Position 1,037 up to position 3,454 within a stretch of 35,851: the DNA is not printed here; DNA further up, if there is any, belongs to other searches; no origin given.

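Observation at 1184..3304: Tail fiber with possible SGNH esterase-like domain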

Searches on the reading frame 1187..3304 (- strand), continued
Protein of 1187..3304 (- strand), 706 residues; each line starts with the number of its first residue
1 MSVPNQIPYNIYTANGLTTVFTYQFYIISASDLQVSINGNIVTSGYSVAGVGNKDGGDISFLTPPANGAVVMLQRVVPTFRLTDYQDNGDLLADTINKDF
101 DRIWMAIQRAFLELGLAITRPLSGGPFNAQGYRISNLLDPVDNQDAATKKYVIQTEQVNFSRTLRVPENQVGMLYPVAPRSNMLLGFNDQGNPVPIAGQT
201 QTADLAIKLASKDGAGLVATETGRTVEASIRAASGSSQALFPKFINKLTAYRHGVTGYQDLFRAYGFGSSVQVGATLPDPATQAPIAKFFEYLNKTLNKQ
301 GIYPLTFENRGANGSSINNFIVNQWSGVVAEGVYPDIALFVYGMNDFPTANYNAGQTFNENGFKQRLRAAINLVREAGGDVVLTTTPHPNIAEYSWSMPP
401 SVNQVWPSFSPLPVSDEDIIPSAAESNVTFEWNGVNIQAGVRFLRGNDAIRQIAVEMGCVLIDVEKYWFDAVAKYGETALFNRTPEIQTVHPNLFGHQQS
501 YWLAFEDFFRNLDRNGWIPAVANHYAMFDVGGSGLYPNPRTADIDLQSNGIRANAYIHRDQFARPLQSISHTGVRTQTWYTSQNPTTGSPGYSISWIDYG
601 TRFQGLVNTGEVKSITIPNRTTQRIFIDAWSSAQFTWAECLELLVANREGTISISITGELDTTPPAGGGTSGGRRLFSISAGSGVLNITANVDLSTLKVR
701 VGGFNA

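Call 12: find_homologous_proteins(query=window:1187-3304:-, max_evalue=0.00001)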
Query window:1187-3304:- (706 aa): 822 proteins with E <= 0.00001 among 8000 candidates; the best 120 are listed.
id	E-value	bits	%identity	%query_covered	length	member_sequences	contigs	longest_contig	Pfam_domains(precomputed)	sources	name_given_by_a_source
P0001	0.0e+0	1614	100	100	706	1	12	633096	PF13472.13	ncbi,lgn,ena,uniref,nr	ncbi:hypothetical protein B7L13_08670 [Klebsiella oxytoca]|uniref:phage tail fiber domain-containing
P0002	0.0e+0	1612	100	100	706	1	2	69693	PF13472.13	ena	-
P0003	0.0e+0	1610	100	100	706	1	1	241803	PF13472.13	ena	-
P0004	0.0e+0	1569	97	100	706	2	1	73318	PF13472.13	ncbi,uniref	ncbi:phage tail fiber protein [Klebsiella aerogenes]|uniref:phage tail fiber domain-containing prote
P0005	0.0e+0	1545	96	100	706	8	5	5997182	PF13472.13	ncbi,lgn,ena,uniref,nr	ncbi:hypothetical protein V4Z81_001687 [Klebsiella oxytoca]|uniref:phage tail fiber domain-containin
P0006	0.0e+0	1461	90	100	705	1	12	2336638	PF13472.13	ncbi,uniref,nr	ncbi:SGNH/GDSL hydrolase family protein [Klebsiella quasipneumoniae subsp. similipneumoniae]|uniref:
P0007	0.0e+0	1425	87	100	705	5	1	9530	PF13472.13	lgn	-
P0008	0.0e+0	1362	85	100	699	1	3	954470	PF13472.13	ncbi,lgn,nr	ncbi:TPA: hypothetical protein MAR74_000661 [Klebsiella pneumoniae]|nr:hypothetical protein [Klebsie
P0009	0.0e+0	1361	85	100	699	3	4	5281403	PF13472.13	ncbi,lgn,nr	ncbi:phage tail fiber domain-containing protein [Klebsiella pneumoniae]|nr:phage tail fiber protein 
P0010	0.0e+0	1359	85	100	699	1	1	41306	PF13472.13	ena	-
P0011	0.0e+0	1328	83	100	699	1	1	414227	PF13472.13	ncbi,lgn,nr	ncbi:TPA: hypothetical protein L1V71_000289 [Escherichia coli]|nr:hypothetical protein [Escherichia 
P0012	0.0e+0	1327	83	100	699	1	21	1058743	PF13472.13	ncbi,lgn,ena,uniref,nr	ncbi:phage tail fiber protein [Klebsiella oxytoca]|uniref:phage tail fiber domain-containing protein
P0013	0.0e+0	1326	83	100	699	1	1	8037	PF13472.13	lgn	-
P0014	0.0e+0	1324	83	100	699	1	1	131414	PF13472.13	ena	-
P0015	0.0e+0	1324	83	100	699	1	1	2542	PF13472.13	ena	-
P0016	0.0e+0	1323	83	100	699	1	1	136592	PF13472.13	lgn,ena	-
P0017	0.0e+0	1323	83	100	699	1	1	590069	PF13472.13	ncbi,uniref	ncbi:phage tail fiber protein [Klebsiella oxytoca]|uniref:phage tail fiber domain-containing protein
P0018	0.0e+0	1308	82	100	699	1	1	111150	PF13472.13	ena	-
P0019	0.0e+0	1289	80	100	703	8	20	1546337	PF13472.13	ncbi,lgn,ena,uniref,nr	ncbi:TPA: hypothetical protein NIU82_001005 [Klebsiella oxytoca]|uniref:phage tail fiber domain-cont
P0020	0.0e+0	1289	79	100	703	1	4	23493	PF13472.13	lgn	-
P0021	0.0e+0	1186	74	100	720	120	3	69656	PF13472.13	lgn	-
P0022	0.0e+0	1141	71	100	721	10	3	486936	PF13472.13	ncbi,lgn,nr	ncbi:hypothetical protein BJQ28_07115 [Klebsiella pneumoniae]|nr:hypothetical protein [Klebsiella pn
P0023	0.0e+0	1110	74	93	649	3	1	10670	PF13472.13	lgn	-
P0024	0.0e+0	1058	68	100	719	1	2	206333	PF13472.13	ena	-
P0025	0.0e+0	1056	68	100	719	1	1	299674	PF13472.13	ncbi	ncbi:TPA: phage tail fiber protein [Klebsiella pneumoniae]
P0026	2.6e-296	1003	85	72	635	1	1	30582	PF09008.16,PF13472.13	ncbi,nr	ncbi:phage tailspike protein [Escherichia coli]|nr:phage tailspike protein [Escherichia coli]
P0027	3.5e-296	1002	85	72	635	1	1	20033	PF09008.16,PF13472.13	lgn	-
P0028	3.5e-296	1002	85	72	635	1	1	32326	PF09008.16,PF13472.13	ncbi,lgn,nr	ncbi:TPA: hypothetical protein PPE08_004316 [Escherichia coli]|nr:hypothetical protein [Escherichia 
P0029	1.3e-295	1000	85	72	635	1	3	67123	PF09008.16,PF13472.13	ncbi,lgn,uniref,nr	ncbi:phage tailspike protein [Escherichia coli]|uniref:phage tailspike protein n=1 Tax=Escherichia c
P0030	1.3e-295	1000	85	72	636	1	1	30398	PF09008.16,PF13472.13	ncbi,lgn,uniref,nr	ncbi:phage tailspike protein [Escherichia coli]|uniref:phage tailspike protein n=2 Tax=Escherichia c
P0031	2.7e-295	999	85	72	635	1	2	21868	PF09008.16,PF13472.13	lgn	-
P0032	4.0e-295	999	85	72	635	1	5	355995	PF09008.16,PF13472.13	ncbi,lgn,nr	ncbi:TPA: hypothetical protein OF745_000621 [Escherichia coli]|nr:SGNH/GDSL hydrolase family protein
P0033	5.3e-295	998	85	72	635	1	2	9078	PF09008.16,PF13472.13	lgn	-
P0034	5.6e-295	998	85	72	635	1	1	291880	PF09008.16,PF13472.13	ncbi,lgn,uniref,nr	ncbi:phage tailspike protein [Escherichia coli]|uniref:phage tailspike protein n=2 Tax=Escherichia c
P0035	5.9e-295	998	85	72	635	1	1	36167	PF09008.16,PF13472.13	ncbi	ncbi:TPA: phage tailspike protein [Escherichia coli]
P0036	1.2e-294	997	85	72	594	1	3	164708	PF09008.16,PF13472.13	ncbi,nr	ncbi:phage tailspike protein, partial [Escherichia coli]|nr:hypothetical protein [Escherichia coli]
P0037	1.3e-294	997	85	72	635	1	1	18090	PF09008.16,PF13472.13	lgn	-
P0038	1.5e-294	997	85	72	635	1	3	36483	PF09008.16,PF13472.13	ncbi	ncbi:TPA: phage tailspike protein [Escherichia coli]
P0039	1.5e-294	997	85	72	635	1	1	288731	PF09008.16,PF13472.13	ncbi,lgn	ncbi:TPA: phage tailspike protein [Escherichia coli]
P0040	1.5e-294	997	85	72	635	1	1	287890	PF09008.16,PF13472.13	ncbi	ncbi:phage tailspike protein [Escherichia coli]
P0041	1.5e-294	997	85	72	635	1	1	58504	PF09008.16,PF13472.13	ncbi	ncbi:TPA: phage tailspike protein [Escherichia coli]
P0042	1.5e-294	997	85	72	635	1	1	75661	PF09008.16,PF13472.13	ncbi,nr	ncbi:TPA: hypothetical protein L7201_003451 [Escherichia coli]|nr:hypothetical protein [Escherichia 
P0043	1.5e-294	997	85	72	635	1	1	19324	PF09008.16,PF13472.13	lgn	-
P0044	1.5e-294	997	85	72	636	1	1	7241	PF09008.16,PF13472.13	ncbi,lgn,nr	ncbi:hypothetical protein U7Q64_004520 [Escherichia coli]|nr:hypothetical protein [Escherichia coli]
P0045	1.8e-294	997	85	72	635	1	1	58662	PF09008.16,PF13472.13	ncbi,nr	ncbi:SGNH/GDSL hydrolase family protein [Escherichia coli]|nr:SGNH/GDSL hydrolase family protein [Es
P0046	2.0e-294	996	85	72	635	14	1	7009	PF09008.16,PF13472.13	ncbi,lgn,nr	ncbi:SGNH/GDSL hydrolase family protein [Escherichia coli]|nr:SGNH/GDSL hydrolase family protein [Es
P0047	2.1e-294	996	85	72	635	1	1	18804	PF09008.16,PF13472.13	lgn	-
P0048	2.1e-294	996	85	72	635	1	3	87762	PF09008.16,PF13472.13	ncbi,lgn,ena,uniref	ncbi:hypothetical protein AAEL70_003509 [Escherichia coli]|uniref:phage tailspike protein n=1 Tax=Es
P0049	2.4e-294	996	85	72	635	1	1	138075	PF09008.16,PF13472.13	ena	-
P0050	2.4e-294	996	85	72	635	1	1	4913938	PF09008.16,PF13472.13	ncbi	ncbi:phage tailspike protein [Escherichia coli]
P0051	3.8e-294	995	85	72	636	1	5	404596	PF09008.16,PF13472.13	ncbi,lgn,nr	ncbi:TPA: SGNH/GDSL hydrolase family protein [Escherichia coli]|nr:SGNH/GDSL hydrolase family protei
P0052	5.0e-294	995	85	72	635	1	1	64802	PF09008.16,PF13472.13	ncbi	ncbi:TPA: phage tailspike protein [Escherichia coli]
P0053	5.7e-294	995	85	72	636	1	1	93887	PF09008.16,PF13472.13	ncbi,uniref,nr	ncbi:phage tailspike protein [Escherichia coli]|uniref:phage tailspike protein n=4 Tax=Escherichia c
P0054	1.6e-293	993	85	72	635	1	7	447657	PF09008.16,PF13472.13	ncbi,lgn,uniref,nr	ncbi:SGNH/GDSL hydrolase family protein [Escherichia coli]|uniref:phage tailspike protein n=5 Tax=Es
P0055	1.6e-293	993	85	72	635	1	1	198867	PF09008.16,PF13472.13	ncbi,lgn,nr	ncbi:SGNH/GDSL hydrolase family protein [Escherichia coli]|nr:SGNH/GDSL hydrolase family protein [Es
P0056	1.6e-293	993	85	72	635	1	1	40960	PF09008.16,PF13472.13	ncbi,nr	ncbi:hypothetical protein NV141_004042 [Escherichia coli]|nr:hypothetical protein [Escherichia coli]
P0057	2.4e-293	993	84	72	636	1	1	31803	PF09008.16,PF13472.13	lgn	-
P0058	1.0e-284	964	62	100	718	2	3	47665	PF13472.13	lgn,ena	-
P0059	2.0e-275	934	60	100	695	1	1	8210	PF13472.13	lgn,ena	-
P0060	2.2e-274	930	59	100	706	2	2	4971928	PF13472.13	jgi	jgi:hypothetical protein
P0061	5.3e-248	843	75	70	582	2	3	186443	PF13472.13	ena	-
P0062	6.6e-248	843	75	70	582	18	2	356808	PF13472.13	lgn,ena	-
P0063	2.7e-247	841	75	70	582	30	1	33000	PF13472.13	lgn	-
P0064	1.0e-214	733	61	77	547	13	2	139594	PF13472.13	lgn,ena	-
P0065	7.1e-213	727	59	77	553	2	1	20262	PF13472.13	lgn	-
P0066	2.9e-196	672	45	99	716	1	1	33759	PF13472.13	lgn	-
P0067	6.6e-196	671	60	70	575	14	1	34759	PF13472.13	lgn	-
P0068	1.0e-194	667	57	71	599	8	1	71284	PF13472.13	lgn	-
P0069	8.1e-194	664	59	70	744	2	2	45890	PF13472.13,PF03906.21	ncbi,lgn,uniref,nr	ncbi:tail fibers protein [Klebsiella phage KL01]|uniref:Tail fibers protein n=1 Tax=Klebsiella phage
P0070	1.5e-191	656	59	71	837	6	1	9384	PF12571.14,PF13472.13,PF00657.29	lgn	-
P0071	2.0e-190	653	58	74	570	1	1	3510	PF13472.13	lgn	-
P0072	1.0e-187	644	55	79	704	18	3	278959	PF12571.14,PF13472.13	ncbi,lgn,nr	ncbi:TPA: phage tail protein [Klebsiella oxytoca]|nr:phage tail protein [Klebsiella oxytoca] HEC2124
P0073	7.3e-177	608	56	71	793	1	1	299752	PF18668.7,PF13472.13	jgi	jgi:hypothetical protein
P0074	3.2e-176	606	54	71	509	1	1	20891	PF13472.13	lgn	-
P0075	4.6e-172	592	60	65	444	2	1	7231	PF13472.13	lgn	-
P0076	4.1e-171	589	50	73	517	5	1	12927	PF13472.13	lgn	-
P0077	1.8e-168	580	52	71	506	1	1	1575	PF13472.13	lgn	-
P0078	1.1e-167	577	50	70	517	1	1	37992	PF13472.13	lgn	-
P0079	2.3e-167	576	52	71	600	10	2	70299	PF13472.13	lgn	-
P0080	3.7e-167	576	53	69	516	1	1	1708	PF13472.13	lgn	-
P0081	1.2e-166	574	53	71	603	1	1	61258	PF13472.13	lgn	-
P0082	2.1e-166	573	53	70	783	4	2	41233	PF13472.13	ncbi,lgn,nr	ncbi:SGNH/GDSL hydrolase family protein [Klebsiella pneumoniae]|nr:SGNH/GDSL hydrolase family protei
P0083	1.6e-165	570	50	71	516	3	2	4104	PF13472.13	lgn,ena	-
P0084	5.3e-165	569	52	71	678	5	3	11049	PF13472.13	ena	-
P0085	4.1e-163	562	49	73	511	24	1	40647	PF13472.13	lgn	-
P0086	6.1e-161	555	49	70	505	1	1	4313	PF13472.13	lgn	-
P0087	1.2e-149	518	55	61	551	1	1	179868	PF13472.13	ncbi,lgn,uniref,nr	ncbi:hypothetical protein BIY29_02450 [Brenneria alni]|uniref:SGNH hydrolase-type esterase domain-co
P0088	2.0e-146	507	50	69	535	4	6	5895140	PF13472.13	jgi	jgi:hypothetical protein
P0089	7.7e-146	505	49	71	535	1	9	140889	PF13472.13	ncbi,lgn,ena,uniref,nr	ncbi:MAG TPA: SGNH/GDSL hydrolase family protein [Serratia grimesii]|uniref:SGNH/GDSL hydrolase fami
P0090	2.6e-144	500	48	69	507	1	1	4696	PF13472.13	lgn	-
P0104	9.4e-104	366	73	33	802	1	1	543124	PF13229.13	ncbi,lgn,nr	ncbi:TPA: right-handed parallel beta-helix repeat-containing protein [Klebsiella pneumoniae]|nr:righ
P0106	2.1e-103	365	73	33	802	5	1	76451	PF13229.13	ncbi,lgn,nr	ncbi:hypothetical protein NUBL21996_41580 [Klebsiella pneumoniae]|nr:hypothetical protein NUBL21996_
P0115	4.0e-101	358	41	69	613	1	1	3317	PF18668.7,PF13472.13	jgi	-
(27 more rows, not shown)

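Call 31: search_protein_families(library=ncbifam, proteins=[window:1187-3304:-], max_evalue=0.1)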
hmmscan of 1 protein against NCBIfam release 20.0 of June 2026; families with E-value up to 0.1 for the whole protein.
window:1187-3304:- (706 aa): 0 families

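Call 44: get_annotated_region(hit=H9, flank=4000)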
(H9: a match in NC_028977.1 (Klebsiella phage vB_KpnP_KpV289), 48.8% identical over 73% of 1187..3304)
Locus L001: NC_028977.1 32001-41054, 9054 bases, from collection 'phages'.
description: Klebsiella phage vB_KpnP_KpV289, complete genome.
organism: Klebsiella phage vB_KpnP_KpV289 (NCBI taxid 1671396)
taxonomy: Viruses; Duplodnaviria; Heunggongvirae; Uroviricota; Caudoviricetes; Autographiviridae; Studiervirinae; Przondovirus; Przondovirus KpV289
host: Klebsiella pneumoniae; source: -; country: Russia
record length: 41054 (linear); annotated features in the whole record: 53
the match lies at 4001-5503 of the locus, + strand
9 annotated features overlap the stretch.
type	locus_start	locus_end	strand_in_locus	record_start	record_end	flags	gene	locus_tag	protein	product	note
CDS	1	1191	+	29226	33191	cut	-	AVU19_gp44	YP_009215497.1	internal virion protein with endolysin domain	kpv289_orf44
CDS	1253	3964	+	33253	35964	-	-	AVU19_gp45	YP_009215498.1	tail fiber protein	kpv289_orf45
CDS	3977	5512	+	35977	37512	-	-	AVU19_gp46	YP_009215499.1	tail fiber protein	kpv289_orf46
CDS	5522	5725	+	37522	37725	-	-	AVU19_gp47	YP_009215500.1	holin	kpv289_orf47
CDS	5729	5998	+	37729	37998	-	-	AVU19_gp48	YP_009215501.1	terminase small subunit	kpv289_orf48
CDS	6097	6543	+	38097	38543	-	-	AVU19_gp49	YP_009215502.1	Rz-like spanin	kpv289_orf49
CDS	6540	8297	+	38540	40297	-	-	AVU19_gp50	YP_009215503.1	terminase large subunit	kpv289_orf50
CDS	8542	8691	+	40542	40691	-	-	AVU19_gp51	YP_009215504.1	gp19.5 family protein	kpv289_orf51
repeat_region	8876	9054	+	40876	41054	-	-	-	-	-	long terminal repeat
